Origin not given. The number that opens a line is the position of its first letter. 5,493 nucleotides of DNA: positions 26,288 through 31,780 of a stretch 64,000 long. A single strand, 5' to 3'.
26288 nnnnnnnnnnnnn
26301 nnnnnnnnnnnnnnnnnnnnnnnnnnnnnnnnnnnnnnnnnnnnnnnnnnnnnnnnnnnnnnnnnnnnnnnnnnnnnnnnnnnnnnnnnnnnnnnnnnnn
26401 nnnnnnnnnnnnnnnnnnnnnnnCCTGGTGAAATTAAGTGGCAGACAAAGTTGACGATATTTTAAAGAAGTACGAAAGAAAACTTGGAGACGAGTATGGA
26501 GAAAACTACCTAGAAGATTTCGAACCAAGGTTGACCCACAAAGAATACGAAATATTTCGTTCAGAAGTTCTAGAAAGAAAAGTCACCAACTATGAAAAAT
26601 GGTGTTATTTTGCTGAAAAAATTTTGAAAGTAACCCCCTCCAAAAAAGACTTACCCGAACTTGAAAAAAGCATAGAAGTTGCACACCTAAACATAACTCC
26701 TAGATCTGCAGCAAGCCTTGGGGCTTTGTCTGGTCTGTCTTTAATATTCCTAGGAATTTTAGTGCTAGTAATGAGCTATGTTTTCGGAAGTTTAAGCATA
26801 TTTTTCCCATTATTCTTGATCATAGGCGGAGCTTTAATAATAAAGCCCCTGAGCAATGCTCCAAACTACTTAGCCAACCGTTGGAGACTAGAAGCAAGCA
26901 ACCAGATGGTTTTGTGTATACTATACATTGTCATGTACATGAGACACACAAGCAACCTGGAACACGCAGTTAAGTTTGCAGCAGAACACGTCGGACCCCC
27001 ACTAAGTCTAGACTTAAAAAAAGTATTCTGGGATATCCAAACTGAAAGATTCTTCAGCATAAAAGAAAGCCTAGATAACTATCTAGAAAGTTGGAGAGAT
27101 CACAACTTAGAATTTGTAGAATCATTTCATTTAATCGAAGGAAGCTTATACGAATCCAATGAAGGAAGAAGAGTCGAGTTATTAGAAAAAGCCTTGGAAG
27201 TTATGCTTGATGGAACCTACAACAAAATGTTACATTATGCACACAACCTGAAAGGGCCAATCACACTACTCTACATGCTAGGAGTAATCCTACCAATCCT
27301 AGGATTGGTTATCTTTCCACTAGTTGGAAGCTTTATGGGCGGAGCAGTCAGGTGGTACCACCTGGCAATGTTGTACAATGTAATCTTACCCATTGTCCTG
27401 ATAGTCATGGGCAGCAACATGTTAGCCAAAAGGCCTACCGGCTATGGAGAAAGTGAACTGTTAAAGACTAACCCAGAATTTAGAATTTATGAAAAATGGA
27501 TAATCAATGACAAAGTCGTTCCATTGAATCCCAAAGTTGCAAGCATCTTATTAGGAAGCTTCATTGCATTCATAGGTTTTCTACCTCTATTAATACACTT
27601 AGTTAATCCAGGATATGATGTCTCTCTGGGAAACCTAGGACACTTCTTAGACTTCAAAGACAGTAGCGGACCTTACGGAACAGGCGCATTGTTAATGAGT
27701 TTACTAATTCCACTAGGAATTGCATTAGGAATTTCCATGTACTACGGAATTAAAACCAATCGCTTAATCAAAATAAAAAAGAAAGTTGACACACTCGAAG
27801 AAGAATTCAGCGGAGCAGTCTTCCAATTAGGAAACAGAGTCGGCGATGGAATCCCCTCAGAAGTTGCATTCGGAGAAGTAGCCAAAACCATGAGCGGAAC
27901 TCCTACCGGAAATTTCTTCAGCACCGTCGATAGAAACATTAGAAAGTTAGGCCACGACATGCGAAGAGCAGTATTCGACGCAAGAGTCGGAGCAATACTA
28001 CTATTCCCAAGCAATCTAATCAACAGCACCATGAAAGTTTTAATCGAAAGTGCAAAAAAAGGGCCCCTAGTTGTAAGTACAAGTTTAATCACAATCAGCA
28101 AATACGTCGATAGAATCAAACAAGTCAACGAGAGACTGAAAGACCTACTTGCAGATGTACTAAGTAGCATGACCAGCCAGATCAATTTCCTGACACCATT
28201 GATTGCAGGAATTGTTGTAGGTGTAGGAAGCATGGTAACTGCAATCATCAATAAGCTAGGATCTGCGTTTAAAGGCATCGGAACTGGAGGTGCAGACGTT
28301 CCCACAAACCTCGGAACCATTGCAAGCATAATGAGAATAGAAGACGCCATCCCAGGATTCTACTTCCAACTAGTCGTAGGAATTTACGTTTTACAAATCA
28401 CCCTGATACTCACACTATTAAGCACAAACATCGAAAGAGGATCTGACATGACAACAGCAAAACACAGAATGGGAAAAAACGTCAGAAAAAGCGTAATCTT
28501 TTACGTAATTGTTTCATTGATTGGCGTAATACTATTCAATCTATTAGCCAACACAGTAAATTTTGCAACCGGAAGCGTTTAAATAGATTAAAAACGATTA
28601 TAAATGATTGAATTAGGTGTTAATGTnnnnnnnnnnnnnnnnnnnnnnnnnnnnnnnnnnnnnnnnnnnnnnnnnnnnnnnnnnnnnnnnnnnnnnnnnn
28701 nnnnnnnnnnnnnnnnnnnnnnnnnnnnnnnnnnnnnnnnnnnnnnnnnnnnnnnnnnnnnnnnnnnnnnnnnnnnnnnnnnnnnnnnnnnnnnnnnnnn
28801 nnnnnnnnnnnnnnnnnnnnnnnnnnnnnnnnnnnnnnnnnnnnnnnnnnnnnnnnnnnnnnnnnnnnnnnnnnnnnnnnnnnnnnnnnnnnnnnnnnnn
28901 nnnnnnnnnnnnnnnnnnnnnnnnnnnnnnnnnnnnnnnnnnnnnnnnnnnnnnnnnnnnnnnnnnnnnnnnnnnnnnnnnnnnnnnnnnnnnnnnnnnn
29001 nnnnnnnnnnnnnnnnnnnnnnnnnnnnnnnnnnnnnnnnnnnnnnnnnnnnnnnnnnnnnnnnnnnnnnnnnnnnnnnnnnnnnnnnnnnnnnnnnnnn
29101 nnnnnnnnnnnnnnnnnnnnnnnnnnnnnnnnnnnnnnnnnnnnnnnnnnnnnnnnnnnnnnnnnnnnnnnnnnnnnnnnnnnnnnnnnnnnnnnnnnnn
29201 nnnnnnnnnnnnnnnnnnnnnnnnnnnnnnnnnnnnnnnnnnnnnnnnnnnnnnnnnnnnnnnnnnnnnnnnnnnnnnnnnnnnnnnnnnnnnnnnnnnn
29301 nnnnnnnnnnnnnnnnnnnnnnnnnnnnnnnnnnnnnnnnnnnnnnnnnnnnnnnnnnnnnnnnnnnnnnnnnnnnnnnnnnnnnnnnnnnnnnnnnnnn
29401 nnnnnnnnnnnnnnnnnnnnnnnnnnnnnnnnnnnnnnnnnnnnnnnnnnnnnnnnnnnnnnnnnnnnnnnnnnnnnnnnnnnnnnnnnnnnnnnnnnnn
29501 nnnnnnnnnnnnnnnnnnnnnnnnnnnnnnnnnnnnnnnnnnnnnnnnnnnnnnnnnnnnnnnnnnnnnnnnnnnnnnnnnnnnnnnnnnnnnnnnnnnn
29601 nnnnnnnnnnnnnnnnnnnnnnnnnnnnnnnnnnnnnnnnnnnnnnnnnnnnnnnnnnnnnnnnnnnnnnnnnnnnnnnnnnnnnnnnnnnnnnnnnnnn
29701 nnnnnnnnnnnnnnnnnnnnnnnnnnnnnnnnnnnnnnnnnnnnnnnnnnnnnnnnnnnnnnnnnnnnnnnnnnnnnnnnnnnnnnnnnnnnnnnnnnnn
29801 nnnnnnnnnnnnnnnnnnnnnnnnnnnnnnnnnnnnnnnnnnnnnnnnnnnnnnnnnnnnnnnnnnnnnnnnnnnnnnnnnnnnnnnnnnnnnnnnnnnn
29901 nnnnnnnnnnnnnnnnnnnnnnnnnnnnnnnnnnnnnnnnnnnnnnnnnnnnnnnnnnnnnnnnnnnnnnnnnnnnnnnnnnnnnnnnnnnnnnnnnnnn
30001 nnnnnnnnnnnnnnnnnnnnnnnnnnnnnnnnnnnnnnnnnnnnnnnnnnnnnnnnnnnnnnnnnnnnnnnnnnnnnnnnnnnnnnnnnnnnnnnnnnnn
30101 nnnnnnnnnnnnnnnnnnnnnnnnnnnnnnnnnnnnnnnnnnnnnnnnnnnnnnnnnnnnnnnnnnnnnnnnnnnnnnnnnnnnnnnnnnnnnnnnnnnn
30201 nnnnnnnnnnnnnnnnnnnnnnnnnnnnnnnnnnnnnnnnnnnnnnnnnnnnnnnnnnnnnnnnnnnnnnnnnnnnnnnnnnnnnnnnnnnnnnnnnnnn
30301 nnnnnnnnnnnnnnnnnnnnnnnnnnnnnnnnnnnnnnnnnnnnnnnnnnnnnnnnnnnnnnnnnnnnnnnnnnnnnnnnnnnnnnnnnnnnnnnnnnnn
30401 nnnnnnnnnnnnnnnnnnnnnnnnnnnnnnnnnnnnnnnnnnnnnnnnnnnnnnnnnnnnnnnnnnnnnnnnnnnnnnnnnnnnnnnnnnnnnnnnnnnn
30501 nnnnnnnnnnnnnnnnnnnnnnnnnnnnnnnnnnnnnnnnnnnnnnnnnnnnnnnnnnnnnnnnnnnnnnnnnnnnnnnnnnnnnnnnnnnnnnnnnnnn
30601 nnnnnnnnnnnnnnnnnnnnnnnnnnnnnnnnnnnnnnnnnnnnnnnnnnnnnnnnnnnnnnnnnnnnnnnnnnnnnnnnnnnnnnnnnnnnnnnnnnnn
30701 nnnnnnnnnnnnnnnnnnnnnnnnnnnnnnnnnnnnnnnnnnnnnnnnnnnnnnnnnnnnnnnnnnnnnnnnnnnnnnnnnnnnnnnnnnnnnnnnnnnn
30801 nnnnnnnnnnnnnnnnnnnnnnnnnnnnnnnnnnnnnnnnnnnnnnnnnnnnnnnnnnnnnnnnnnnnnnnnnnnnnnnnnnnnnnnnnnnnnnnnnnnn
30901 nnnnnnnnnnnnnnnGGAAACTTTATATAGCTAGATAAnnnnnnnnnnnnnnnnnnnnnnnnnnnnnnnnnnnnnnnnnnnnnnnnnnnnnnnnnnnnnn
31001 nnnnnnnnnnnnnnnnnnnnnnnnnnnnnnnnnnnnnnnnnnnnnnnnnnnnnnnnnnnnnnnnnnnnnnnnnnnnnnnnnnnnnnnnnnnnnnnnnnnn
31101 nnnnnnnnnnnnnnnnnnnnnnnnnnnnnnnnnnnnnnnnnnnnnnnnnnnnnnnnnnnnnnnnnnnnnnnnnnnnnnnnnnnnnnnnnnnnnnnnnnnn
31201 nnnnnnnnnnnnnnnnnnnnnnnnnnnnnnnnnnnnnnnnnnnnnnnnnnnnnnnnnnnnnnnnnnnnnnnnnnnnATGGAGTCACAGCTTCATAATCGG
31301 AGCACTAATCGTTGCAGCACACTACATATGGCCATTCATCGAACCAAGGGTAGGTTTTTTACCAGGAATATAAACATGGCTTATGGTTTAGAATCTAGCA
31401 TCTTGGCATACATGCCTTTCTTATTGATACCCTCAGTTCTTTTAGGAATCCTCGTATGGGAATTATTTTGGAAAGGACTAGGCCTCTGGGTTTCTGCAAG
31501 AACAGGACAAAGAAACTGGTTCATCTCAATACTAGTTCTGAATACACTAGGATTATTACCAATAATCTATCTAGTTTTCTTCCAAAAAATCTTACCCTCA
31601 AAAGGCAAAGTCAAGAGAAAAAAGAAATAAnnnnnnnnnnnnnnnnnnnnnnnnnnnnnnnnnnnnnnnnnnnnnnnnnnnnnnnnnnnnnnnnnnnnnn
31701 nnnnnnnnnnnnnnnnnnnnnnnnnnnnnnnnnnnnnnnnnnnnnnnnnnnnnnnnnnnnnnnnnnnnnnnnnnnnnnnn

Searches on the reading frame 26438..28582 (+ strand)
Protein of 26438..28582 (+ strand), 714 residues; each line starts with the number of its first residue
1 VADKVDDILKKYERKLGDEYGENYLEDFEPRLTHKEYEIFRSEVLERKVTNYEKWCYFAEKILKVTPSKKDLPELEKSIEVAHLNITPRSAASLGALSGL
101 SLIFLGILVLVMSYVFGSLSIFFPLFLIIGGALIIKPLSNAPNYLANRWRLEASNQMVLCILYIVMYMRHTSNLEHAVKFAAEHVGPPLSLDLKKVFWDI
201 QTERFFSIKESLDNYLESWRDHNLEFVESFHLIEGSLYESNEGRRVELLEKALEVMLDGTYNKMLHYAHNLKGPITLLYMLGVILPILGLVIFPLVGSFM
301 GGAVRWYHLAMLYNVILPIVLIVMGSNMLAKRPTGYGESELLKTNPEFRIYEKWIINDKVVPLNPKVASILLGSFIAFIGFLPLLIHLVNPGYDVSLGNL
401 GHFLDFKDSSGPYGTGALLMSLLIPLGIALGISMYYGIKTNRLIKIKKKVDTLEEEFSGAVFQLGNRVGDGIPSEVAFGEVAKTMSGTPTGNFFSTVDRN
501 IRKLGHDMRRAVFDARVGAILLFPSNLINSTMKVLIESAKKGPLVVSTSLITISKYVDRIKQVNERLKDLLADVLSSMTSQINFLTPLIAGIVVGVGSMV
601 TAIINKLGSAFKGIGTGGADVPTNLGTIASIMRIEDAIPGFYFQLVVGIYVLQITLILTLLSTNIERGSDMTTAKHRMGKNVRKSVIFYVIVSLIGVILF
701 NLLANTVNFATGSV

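Call 7: search_protein_families(library=pfam, max_evalue=0.01, proteins=[window:26438-28582:+])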
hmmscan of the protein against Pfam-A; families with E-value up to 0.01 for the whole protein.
window:26438-28582:+ (714 aa): 0 families

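Call 13: find_homologous_proteins(query=window:26438-28582:+, max_evalue=0.001)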
Query window:26438-28582:+ (714 aa): 2892 proteins with E <= 0.001 among 8000 candidates; the best 120 are listed.
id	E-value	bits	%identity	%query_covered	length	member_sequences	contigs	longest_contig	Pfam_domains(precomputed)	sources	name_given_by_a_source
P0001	0.0e+0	1574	100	100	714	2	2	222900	-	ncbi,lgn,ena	-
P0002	0.0e+0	1302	80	99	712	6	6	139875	-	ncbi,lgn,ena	-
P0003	0.0e+0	1292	79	99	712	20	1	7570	-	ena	-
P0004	0.0e+0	1282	78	99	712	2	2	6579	-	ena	-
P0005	0.0e+0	1279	78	99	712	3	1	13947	-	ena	-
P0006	0.0e+0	1239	76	99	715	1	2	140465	-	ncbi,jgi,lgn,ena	-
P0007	0.0e+0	1239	75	99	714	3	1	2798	-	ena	-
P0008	0.0e+0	1225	75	99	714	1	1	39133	-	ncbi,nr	ncbi:MAG: hypothetical protein Q8Q42_04545 [Nanoarchaeota archaeon]|nr:hypothetical protein [Nanoarc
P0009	0.0e+0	1219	74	99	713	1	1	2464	-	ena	-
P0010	0.0e+0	1211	74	99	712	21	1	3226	-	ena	-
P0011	0.0e+0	1207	75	99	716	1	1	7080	-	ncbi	-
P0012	0.0e+0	1190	73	99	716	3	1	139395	-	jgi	jgi:hypothetical protein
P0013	0.0e+0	1187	73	99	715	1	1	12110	-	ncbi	-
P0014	0.0e+0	1179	72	99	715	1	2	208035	-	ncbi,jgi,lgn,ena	-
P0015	4.6e-291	985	63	99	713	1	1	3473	-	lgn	-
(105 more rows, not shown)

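Call 15: search_solved_structures(query=A1, max_evalue=10, show_alignments=1)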
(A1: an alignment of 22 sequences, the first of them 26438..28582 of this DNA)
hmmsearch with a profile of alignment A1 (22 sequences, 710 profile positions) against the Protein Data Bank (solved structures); distinct sequences matched with E-value up to 10: 0.

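Call 16: find_related_loci(query=A1, collection=genome_contigs, flank=10000)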
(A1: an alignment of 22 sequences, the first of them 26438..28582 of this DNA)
Query A1 (714 aa) in genome_contigs; peptide patterns used: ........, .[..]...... (x = any residue, [..] = any of these).
195 stretches matched a pattern; 172 encode a relative of the query (tblastn E <= 1e-3); the best 80 are kept; 80 distinct loci.
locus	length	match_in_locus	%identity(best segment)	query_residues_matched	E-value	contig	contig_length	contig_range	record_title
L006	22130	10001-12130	80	1-710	0e+0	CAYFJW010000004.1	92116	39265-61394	MAG TPA_asm: Candidatus Woesearchaeota archaeon isolate ERP019367_co2_61 genome assembly, contig: NODE_256_length_92116_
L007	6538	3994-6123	79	1-710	0e+0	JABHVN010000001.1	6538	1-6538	MAG: Candidatus Woesearchaeota archaeon isolate SI047_bin109 k141_51914, whole genome shotgun sequence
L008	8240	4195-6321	74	1-709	0e+0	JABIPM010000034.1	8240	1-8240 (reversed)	MAG: Candidatus Woesearchaeota archaeon isolate SI072_bin118 k141_1354560, whole genome shotgun sequence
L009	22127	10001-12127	74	1-709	0e+0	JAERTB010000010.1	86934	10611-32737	MAG: Candidatus Woesearchaeota archaeon isolate BH21 c_000000003670, whole genome shotgun sequence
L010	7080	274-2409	75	1-710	0e+0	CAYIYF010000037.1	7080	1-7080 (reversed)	MAG TPA_asm: Candidatus Woesearchaeota archaeon isolate ERP119705_co6_818 genome assembly, contig: NODE_16356_length_708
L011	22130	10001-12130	75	1-709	0e+0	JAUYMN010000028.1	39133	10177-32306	MAG: Nanoarchaeota archaeon isolate C24_metabat.bin.88 C24_k141_422106, whole genome shotgun sequence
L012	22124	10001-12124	72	3-710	0e+0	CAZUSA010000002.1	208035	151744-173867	MAG TPA_asm: Candidatus Woesearchaeota archaeon isolate binchicken_co46_946 genome assembly, contig: NODE_57_length_2080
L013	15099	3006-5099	61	5-714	0e+0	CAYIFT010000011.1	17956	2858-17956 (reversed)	MAG TPA_asm: Candidatus Woesearchaeota archaeon isolate ERP119705_co1_821 genome assembly, contig: NODE_3541_length_1795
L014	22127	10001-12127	79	1-709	0e+0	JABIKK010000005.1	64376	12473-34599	MAG: Candidatus Woesearchaeota archaeon isolate SI054_bin47 k141_985142, whole genome shotgun sequence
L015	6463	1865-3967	57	1-709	0e+0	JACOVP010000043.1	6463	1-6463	MAG: Candidatus Woesearchaeota archaeon isolate NC_groundwater_103_Ag_S-0.1um_41_78 S_p1_S3_170907_scaffold_1243748, who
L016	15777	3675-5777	57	1-709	0e+0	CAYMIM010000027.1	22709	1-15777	MAG TPA_asm: Candidatus Woesearchaeota archaeon isolate binchicken_co203_642 genome assembly, contig: k141_4573615, whol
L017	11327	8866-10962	57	1-709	0e+0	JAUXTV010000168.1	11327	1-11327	MAG: Candidatus Woesearchaeota archaeon isolate C13_metabat.bin.27_sub C13_k141_285260, whole genome shotgun sequence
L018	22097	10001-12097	58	1-709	0e+0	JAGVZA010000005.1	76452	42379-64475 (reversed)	Candidatus Woesearchaeota archaeon isolate RIFCSPHIGHO2_02_FULL_36_21 rifcsphigho2_02_scaffold_630, whole genome shotgun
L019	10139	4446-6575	56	1-711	0e+0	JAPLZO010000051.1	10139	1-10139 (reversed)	MAG: Candidatus Woesearchaeota archaeon isolate LacPavin_0920_SED5_MAG_27_11 LacPavin_0920_SED5_scaffold_1368202, whole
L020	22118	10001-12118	55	5-704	0e+0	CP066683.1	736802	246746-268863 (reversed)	MAG: Candidatus Woesearchaeota archaeon isolate NC_groundwater_85_Ag_S-0.1um_31_13 chromosome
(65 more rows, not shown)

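Call 20: search_protein_families(library=pfam, alignment_id=A1, max_evalue=1)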
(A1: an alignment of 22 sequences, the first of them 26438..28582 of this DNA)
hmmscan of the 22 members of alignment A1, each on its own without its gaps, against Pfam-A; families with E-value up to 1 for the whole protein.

A. member 1, window:26438-28582:+ (714 aa): 3 families
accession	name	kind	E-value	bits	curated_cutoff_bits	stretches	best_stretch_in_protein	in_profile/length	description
PF18249.6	Ca_bind_SSO6904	-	0.084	13.6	25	0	526-582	22-77/90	Calcium binding protein SSO6904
PF08031.17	BBE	-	0.16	12.4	20.6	1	434-451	16-33/45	Berberine and berberine like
PF20990.2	DUF2207_C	-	0.45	10.6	33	1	270-343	130-202/247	Predicted membrane protein (DUF2207) C-terminal domain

B. families by the number of members that match (of 22 scanned): 23 families
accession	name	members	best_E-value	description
PF20990.2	DUF2207_C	6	0.029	Predicted membrane protein (DUF2207) C-terminal domain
PF08031.17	BBE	3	0.08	Berberine and berberine like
PF00482.28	T2SSF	2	0.0093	Type II secretion system (T2SS), protein F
PF03885.18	DUF327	2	0.035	Protein of unknown function (DUF327)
PF18249.6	Ca_bind_SSO6904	2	0.084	Calcium binding protein SSO6904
PF11309.13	DUF3112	2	0.22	Protein of unknown function (DUF3112)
PF08320.17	PIG-X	1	0.016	PIG-X / PBN1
PF13759.12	2OG-FeII_Oxy_5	1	0.039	Putative 2OG-Fe(II) oxygenase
PF10360.14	DUF2433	1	0.066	Protein of unknown function (DUF2433)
PF18159.6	S_4TM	1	0.1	SMODS-associating 4TM effector domain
PF17231.7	DUF5305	1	0.11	Family of unknown function (DUF5305)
PF20237.3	DUF6594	1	0.13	Family of unknown function (DUF6594)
PF09769.14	ApoO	1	0.14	Apolipoprotein O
PF02200.21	STE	1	0.15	STE like transcription factor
PF22295.1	DUF6967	1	0.16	Family of unknown function (DUF6967)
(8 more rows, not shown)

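Call 47: search_protein_families(library=ncbifam, max_evalue=0.01, proteins=[window:26438-28582:+])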
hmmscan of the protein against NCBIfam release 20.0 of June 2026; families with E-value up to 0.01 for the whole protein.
window:26438-28582:+ (714 aa): 0 families

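Call 49: predict_structure(alignment_id=A1)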
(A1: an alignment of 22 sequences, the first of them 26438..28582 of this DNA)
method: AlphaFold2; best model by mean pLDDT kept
length: 714 residues; sequences in the alignment: 22
mean_pLDDT: 78.1   pTM: 0.71
mean pLDDT of the five models: 78.1, 76.7, 76.0, 72.4, 70.3
residues with pLDDT >= 90: 44; 70-90: 540; 50-70: 99; < 50: 31
segments of 3 or more residues with pLDDT < 50: 1-3, 25-36, 617-621, 710-714
pLDDT, mean of each block of 10 residues (from residue 1): 63 70 48 48 52 83 84 83 79 87 87 76 80 83 82 82 78 80 76 82 78 87 87 86 84 84 80 81 77 68 75 85 82 63 59 59 75 88 84 74 76 84 91 86 82 83 87 84 86 89 86 82 76 78 78 78 76 84 87 85 74 51 53 69 90 90 79 86 92 90 70 42
secondary structure, 60 per line:
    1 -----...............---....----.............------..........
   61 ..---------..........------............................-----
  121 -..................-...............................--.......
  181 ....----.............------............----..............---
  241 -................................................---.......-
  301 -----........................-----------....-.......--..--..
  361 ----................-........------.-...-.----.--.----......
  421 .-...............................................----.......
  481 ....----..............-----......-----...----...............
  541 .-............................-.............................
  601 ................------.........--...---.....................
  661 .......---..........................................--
elements in order (helices of 4 or more, strands of 3 or more residues): H6-20 H24-27 H32-44 H51-62 H72-81 H88-115 H122-139 H141-171 H174-184 H189-201 H208-219 H224-237 H242-289 H293-299 H306-329 H341-344 H346-352 H365-380 H382-389 H415-421 H423-469 H474-484 H489-502 H508-513 H526-541 H543-570 H572-616 H623-631 H640-667 H671-712

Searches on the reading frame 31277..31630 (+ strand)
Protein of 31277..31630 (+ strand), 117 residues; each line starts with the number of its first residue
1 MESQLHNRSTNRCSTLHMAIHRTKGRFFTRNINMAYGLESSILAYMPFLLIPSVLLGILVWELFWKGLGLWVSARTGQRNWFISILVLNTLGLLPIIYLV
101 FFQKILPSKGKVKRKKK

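Call 7: search_protein_families(library=pfam, max_evalue=0.01, proteins=[window:31277-31630:+])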
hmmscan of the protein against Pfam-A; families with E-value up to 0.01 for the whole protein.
window:31277-31630:+ (117 aa): 1 family
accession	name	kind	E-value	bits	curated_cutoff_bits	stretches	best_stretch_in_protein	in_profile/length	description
PF18893.5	DUF5652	-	3.9e-21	75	23.4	1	51-104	12-65/71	Family of unknown function (DUF5652)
